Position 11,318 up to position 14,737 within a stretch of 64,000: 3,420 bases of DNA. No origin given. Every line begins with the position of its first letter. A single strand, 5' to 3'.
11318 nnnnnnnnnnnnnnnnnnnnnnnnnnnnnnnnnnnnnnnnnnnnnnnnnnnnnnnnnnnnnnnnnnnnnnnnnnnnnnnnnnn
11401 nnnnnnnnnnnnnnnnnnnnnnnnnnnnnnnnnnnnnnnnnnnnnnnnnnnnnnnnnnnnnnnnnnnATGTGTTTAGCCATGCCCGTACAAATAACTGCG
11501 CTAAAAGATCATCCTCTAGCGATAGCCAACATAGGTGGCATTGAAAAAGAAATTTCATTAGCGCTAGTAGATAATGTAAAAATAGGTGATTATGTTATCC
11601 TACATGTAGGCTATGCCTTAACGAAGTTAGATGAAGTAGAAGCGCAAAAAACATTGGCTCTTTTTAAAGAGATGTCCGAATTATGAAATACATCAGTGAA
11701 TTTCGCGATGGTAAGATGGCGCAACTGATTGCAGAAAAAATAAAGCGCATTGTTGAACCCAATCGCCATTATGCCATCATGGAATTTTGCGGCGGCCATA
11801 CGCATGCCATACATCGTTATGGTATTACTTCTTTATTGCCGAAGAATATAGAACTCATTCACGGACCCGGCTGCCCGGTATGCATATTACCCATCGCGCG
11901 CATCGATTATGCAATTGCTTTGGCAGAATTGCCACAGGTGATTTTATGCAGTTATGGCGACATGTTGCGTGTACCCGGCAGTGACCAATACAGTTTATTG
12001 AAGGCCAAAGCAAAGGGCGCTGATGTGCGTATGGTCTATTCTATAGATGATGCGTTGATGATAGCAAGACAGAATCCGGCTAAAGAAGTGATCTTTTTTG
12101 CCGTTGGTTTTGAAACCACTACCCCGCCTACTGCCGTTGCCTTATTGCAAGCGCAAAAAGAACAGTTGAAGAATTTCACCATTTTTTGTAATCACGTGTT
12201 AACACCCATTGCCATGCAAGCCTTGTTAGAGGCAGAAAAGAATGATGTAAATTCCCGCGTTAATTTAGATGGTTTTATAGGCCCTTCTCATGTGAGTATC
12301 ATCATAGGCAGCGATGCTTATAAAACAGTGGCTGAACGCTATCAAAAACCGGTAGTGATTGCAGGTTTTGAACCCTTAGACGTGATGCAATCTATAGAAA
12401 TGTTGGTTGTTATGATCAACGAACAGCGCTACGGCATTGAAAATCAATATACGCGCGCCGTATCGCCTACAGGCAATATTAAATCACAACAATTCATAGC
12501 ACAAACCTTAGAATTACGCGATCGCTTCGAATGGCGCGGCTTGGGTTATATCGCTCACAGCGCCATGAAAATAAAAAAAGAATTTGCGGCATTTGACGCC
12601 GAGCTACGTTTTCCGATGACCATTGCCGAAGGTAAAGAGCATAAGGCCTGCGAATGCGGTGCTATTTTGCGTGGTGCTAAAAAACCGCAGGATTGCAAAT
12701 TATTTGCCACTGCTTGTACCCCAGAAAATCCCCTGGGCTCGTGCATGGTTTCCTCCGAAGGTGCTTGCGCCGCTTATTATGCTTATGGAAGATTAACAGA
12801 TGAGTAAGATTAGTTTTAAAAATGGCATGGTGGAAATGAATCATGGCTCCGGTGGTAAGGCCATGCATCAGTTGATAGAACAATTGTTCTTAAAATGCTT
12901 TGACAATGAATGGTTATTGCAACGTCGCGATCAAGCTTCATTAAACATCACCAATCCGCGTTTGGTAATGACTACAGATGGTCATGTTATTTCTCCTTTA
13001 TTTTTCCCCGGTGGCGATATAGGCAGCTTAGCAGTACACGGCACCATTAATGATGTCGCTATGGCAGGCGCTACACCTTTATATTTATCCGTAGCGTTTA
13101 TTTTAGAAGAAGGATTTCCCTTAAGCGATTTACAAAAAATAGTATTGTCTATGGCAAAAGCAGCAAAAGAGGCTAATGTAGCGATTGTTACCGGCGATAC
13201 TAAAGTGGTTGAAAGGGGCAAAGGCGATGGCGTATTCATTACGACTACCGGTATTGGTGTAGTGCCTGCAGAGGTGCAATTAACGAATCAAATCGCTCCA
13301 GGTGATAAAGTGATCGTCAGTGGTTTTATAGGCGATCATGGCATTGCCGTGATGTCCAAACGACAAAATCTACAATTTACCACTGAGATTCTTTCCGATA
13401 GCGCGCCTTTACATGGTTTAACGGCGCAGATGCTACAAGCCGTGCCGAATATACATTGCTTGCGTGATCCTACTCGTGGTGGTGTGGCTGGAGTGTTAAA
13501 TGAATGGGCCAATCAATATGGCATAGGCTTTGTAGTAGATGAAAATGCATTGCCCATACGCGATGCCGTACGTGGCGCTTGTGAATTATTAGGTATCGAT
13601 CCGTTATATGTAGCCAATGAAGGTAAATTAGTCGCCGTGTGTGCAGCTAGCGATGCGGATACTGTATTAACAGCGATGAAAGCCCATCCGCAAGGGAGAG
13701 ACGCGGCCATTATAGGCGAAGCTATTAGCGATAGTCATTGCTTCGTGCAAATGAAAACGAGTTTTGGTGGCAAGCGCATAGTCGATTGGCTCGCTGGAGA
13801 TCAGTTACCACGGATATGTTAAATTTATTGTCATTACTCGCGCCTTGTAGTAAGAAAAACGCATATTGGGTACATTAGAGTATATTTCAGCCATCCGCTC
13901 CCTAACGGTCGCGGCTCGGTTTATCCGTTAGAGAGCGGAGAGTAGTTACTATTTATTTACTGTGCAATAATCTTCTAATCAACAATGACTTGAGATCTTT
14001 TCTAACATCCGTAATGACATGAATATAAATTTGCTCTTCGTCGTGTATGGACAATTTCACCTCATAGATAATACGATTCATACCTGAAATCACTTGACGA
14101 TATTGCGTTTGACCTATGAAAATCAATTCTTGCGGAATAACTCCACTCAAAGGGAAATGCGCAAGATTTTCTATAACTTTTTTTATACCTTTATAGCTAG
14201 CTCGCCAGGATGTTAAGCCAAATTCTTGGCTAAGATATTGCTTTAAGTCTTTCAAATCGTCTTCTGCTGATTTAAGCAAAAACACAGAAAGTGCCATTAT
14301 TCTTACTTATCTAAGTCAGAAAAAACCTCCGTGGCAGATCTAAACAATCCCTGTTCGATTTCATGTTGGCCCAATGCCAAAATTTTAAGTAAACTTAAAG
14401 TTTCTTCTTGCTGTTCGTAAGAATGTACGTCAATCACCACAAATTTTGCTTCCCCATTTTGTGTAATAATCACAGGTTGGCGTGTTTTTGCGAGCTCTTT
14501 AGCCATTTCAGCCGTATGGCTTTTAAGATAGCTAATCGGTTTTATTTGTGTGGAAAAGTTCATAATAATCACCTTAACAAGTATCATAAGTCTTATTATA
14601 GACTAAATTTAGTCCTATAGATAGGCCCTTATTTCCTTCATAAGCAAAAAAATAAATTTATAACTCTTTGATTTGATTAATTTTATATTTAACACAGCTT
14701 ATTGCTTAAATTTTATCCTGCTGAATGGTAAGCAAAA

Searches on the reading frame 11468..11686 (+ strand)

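Call 9: search_protein_families(library=pfam, proteins=[window:11468-11686:+], max_evalue=0.01)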
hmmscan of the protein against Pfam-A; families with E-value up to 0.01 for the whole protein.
window:11468-11686:+ (72 aa): 1 family
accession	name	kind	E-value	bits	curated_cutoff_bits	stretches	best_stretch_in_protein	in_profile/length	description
PF01455.23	HupF_HypC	-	1e-24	86.9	28.5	1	1-66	1-65/65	HupF/HypC family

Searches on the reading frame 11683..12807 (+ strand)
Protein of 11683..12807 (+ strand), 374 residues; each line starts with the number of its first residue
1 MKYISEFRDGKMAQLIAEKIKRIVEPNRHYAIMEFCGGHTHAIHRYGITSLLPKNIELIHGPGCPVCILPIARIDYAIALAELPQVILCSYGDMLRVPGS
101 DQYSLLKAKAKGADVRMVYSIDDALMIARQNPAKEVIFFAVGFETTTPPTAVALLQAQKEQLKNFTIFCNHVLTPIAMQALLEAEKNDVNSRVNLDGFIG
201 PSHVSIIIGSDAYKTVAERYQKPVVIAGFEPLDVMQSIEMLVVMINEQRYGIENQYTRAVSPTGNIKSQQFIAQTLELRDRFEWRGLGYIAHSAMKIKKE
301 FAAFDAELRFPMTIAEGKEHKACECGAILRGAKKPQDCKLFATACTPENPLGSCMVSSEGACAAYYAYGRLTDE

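Call 9: search_protein_families(library=pfam, proteins=[window:11683-12807:+], max_evalue=0.01)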
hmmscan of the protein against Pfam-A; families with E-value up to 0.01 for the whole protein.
window:11683-12807:+ (374 aa): 1 family
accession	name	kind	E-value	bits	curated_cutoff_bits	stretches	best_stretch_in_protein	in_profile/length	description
PF01924.21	HypD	-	3.6e-155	516.8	25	1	12-369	2-351/351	Hydrogenase formation hypA family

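Call 19: find_encoding_contigs(protein=window:11683-12807:+, flank=10000, max_places=6)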
Protein window:11683-12807:+ (374 aa): 4 contigs read that carry it; 2 places shown.
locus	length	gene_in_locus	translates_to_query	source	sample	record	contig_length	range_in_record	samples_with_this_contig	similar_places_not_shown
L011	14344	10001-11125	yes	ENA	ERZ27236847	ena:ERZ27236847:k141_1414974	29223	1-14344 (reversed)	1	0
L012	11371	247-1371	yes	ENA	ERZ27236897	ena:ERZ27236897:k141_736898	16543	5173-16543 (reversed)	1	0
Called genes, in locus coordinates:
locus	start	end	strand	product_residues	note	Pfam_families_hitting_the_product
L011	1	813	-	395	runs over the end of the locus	PF00083:Sugar_tr, PF13347:MFS_2 (weak), PF07690:MFS_1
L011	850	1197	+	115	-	PF01155:HypA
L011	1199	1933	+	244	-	PF02492:cobW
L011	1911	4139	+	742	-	PF00708:Acylphosphatase, PF07503:zf-HYPF, PF01300:Sua5_yciO_yrdC, PF17788:HypF_C, PF22521:HypF_C_2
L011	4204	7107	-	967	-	PF12796:Ank_2, PF13637:Ank_4, PF24521:Ank_KRIT1, PF00023:Ank, PF13637:Ank_4, PF12796:Ank_2, PF13857:Ank_5, PF13637:Ank_4, +15 more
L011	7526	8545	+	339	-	PF06128:Shigella_OspC (faint), PF12796:Ank_2, PF13857:Ank_5 (weak), PF12796:Ank_2, PF13637:Ank_4, PF00023:Ank, PF13857:Ank_5, PF13637:Ank_4 (weak), +1 more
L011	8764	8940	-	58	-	PF02599:CsrA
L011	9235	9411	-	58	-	-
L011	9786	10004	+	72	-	PF01455:HupF_HypC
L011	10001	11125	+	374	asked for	PF01924:HypD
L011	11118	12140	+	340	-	PF00586:AIRS, PF02769:AIRS_C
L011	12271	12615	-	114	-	PF05016:ParE_toxin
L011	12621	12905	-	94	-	PF02604:PhdYeFM_antitox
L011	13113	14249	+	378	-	PF25160:LdpA_Fe-S-bd (faint), PF13534:Fer4_17 (faint), PF13746:Fer4_18 (faint), PF12838:Fer4_7 (faint), PF13187:Fer4_9 (faint), PF14697:Fer4_21 (faint), PF13183:Fer4_8 (weak), PF17179:Fer4_22, +3 more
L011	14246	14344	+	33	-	?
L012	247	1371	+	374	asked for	PF01924:HypD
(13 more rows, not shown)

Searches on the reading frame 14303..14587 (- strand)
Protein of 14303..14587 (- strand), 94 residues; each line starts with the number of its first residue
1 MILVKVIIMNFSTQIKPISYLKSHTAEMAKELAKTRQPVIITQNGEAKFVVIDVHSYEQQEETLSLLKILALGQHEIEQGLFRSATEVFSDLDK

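Call 37: search_protein_families(library=ncbifam, proteins=[window:14303-14587:-], max_evalue=0.01)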
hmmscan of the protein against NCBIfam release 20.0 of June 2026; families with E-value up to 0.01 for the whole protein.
window:14303-14587:- (94 aa): 2 families
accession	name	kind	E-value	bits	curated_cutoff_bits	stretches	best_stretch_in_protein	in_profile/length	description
TIGR01552.1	phd_fam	subfamily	5.6e-08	32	20.8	1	20-67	6-52/53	type II toxin-antitoxin system prevent-host-death family antitoxin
NF008499.0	PRK11409.1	equivalog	0.0099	16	121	0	25-69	14-57/83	YoeB-YefM toxin-antitoxin system antitoxin YefM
